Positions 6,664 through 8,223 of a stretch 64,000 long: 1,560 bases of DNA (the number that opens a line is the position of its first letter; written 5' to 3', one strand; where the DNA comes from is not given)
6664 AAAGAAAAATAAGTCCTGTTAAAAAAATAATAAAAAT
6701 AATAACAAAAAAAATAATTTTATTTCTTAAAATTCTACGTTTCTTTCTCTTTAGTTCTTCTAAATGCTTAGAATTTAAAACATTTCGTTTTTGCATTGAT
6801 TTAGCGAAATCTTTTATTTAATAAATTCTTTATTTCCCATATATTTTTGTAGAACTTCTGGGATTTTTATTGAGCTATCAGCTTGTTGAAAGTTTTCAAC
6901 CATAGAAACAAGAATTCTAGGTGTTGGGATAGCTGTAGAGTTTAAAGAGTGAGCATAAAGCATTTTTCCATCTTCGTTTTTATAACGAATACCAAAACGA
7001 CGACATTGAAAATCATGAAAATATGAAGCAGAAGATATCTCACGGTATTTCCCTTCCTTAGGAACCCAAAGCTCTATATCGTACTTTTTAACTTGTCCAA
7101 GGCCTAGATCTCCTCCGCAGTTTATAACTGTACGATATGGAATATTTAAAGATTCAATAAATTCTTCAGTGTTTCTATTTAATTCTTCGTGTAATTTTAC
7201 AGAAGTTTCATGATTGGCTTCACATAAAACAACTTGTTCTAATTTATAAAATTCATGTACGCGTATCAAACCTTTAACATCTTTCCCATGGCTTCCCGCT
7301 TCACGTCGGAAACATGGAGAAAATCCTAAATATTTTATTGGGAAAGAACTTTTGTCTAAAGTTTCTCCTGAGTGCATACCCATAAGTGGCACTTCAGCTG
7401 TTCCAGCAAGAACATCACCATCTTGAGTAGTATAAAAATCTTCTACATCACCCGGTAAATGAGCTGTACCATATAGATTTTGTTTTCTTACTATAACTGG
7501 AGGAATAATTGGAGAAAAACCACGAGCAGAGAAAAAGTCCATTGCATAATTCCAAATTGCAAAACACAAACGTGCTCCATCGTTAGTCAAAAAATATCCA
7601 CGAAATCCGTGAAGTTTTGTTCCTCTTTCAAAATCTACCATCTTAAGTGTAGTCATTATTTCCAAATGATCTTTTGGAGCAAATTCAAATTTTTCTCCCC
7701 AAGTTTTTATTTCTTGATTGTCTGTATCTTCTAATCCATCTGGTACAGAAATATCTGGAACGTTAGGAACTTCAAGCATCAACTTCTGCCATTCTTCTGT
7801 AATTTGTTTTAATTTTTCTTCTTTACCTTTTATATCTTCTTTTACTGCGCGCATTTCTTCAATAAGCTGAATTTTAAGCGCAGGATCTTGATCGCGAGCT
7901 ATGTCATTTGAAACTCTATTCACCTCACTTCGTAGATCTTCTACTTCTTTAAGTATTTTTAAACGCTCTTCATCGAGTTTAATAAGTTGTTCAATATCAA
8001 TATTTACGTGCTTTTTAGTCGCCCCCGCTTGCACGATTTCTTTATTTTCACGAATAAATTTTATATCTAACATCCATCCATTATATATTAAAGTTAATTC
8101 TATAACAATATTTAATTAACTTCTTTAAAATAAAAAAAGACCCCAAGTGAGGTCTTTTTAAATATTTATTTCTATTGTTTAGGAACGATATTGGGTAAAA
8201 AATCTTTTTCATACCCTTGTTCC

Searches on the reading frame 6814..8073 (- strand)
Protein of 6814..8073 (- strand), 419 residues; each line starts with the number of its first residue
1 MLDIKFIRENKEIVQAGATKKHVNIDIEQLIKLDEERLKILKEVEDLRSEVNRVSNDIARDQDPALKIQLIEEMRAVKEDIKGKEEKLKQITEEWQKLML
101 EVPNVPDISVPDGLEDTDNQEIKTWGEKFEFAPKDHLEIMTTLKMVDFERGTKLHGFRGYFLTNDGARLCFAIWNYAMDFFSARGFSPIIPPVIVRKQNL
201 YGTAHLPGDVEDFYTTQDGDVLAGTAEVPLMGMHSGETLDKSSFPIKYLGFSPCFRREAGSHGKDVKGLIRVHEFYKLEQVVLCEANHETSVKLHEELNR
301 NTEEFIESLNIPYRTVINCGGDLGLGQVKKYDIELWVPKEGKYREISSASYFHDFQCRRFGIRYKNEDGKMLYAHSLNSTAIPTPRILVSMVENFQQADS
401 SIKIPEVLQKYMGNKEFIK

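Call 18: search_protein_families(library=pfam, proteins=[window:6814-8073:-], max_evalue=0.001)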
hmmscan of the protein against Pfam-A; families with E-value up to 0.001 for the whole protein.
window:6814-8073:- (419 aa): 2 families
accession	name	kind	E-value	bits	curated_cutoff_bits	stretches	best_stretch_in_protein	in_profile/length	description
PF00587.30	tRNA-synt_2b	-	1.3e-29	104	29.3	1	221-394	12-178/179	tRNA synthetase class II core domain (G, H, P, S and T)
PF02403.27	Seryl_tRNA_N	-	3.8e-22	79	28.2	1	1-106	1-108/108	Seryl-tRNA synthetase N-terminal domain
